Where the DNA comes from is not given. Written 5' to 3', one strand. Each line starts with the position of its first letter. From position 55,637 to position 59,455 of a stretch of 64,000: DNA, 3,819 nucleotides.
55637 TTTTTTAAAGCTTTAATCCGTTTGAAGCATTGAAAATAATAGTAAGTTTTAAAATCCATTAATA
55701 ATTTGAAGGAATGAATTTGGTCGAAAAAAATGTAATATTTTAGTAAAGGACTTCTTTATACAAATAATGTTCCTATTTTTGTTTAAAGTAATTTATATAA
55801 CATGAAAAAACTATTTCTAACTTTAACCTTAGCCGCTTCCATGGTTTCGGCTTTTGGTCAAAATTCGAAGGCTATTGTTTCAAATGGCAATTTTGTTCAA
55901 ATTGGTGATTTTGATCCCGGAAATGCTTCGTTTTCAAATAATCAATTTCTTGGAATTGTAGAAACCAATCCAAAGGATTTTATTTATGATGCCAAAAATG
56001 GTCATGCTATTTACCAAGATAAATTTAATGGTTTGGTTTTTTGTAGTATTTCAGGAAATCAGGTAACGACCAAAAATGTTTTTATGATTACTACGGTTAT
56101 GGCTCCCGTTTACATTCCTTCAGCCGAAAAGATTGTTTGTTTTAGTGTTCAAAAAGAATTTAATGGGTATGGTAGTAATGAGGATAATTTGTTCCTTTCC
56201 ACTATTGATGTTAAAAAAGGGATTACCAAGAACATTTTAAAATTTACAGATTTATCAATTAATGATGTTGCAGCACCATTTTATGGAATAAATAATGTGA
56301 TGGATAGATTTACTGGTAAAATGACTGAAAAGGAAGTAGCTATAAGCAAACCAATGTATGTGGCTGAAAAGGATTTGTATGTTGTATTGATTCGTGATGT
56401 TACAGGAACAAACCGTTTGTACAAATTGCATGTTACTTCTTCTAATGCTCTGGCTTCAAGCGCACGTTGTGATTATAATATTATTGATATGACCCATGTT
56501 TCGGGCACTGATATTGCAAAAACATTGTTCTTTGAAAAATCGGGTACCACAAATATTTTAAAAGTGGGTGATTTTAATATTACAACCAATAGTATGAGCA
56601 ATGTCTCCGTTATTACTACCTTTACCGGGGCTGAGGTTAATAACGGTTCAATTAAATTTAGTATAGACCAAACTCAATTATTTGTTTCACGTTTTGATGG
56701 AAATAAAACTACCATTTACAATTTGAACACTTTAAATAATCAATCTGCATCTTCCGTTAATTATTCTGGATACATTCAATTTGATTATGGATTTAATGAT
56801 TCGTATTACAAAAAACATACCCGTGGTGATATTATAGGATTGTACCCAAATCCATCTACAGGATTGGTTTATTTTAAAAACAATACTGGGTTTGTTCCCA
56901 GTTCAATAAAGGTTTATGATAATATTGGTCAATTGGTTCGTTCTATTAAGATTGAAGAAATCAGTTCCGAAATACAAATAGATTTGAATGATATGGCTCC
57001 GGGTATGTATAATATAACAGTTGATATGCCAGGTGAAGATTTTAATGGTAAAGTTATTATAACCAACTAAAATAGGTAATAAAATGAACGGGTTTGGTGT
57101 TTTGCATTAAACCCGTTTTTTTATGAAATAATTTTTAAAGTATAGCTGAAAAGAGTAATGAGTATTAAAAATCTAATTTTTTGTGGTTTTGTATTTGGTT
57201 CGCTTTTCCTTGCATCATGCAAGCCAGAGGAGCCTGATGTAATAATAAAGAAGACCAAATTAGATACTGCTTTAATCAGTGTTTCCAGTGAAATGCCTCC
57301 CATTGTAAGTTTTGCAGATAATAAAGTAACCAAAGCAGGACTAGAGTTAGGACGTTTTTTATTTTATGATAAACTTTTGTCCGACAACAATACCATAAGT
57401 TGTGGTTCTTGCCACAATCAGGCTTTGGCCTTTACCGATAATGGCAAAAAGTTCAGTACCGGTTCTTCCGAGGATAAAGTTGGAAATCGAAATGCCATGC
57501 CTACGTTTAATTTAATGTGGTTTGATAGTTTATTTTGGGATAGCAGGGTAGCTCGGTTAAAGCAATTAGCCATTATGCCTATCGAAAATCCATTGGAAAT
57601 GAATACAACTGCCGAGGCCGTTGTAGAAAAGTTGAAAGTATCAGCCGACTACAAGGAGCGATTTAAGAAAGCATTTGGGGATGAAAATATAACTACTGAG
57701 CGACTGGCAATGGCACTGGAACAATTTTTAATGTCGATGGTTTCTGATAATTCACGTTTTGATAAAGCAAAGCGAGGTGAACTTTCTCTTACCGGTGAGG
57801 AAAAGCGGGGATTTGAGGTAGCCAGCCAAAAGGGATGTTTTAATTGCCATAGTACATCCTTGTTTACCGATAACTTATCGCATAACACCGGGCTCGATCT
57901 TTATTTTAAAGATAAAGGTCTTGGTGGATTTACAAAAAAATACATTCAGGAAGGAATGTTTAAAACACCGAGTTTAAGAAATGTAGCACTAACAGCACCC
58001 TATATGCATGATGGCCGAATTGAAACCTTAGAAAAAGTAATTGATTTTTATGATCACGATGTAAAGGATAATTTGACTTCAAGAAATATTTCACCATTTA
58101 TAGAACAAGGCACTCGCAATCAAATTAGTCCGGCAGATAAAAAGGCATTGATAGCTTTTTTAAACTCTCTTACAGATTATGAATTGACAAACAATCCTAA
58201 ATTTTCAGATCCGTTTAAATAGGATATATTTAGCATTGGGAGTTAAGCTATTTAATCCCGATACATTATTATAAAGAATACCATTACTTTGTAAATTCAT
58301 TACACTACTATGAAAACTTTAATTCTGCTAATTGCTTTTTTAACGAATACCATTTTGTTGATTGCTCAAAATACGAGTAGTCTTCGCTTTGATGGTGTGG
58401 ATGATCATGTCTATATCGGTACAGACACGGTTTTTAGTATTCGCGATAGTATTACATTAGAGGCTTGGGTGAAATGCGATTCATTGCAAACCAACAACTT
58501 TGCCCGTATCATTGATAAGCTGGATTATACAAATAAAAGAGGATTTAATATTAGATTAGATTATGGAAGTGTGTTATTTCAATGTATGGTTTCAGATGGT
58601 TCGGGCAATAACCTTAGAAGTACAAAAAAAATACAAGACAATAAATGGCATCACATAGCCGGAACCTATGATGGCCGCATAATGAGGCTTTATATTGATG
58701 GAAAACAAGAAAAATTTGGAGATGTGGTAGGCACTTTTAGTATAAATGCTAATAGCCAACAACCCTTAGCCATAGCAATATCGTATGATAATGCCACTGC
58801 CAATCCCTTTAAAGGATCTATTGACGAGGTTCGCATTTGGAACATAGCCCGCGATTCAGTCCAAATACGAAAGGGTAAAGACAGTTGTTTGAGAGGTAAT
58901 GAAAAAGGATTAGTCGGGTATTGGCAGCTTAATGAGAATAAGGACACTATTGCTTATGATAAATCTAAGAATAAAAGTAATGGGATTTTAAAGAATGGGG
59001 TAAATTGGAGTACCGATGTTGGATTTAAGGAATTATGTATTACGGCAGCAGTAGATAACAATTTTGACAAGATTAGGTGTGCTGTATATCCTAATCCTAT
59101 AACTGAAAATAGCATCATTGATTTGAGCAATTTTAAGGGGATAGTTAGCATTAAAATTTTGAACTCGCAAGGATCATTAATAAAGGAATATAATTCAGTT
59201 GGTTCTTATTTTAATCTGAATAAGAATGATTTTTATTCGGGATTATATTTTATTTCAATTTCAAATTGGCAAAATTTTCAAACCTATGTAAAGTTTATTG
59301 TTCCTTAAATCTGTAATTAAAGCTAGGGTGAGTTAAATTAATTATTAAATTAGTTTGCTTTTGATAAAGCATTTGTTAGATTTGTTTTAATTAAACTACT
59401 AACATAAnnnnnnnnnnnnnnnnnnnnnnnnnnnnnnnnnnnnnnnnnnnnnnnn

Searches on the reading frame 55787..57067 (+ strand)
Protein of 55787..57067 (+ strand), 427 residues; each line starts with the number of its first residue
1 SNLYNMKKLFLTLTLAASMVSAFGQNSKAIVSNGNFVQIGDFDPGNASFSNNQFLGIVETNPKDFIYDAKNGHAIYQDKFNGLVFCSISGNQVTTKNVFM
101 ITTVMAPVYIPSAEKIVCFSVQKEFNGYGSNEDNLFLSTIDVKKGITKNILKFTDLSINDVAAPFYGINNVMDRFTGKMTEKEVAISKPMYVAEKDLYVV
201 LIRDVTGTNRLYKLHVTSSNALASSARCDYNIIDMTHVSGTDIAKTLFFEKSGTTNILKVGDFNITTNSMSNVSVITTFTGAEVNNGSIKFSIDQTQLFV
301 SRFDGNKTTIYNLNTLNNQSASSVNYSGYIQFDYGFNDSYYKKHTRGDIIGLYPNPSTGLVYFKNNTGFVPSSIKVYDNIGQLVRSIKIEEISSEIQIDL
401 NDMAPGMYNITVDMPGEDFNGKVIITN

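Call 71: search_protein_families(library=pfam, proteins=[window:55787-57067:+], max_evalue=0.001)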
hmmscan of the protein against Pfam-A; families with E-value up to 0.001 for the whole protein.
window:55787-57067:+ (427 aa): 1 family
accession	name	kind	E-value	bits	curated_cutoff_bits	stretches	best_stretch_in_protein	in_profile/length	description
PF18962.6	Por_Secre_tail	-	6e-10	39.7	27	1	352-425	1-75/75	Secretion system C-terminal sorting domain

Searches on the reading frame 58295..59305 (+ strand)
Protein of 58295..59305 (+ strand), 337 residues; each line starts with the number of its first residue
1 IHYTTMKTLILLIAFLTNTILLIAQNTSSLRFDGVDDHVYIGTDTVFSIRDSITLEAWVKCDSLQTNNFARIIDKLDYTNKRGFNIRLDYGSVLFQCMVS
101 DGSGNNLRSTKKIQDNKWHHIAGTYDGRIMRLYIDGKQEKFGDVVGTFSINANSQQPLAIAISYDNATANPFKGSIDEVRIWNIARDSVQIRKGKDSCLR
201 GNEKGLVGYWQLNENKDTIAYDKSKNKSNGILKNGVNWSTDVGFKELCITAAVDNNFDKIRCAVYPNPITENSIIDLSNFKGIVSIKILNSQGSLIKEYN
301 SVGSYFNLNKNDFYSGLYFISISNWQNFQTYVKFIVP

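Call 71: search_protein_families(library=pfam, proteins=[window:58295-59305:+], max_evalue=0.001)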
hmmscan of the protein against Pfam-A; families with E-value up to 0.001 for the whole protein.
window:58295-59305:+ (337 aa): 4 families
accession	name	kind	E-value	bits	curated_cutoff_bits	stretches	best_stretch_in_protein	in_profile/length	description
PF13385.13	Laminin_G_3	-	1.3e-29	103.8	27.6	1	33-191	1-150/151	Concanavalin A-like lectin/glucanases superfamily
PF18962.6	Por_Secre_tail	-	2.6e-08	34.5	27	1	264-336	1-75/75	Secretion system C-terminal sorting domain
PF02210.31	Laminin_G_2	-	5.5e-08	33.8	22.9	1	82-181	19-123/126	Laminin G domain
PF00054.30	Laminin_G_1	-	0.0001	23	24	1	84-146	22-84/131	Laminin G domain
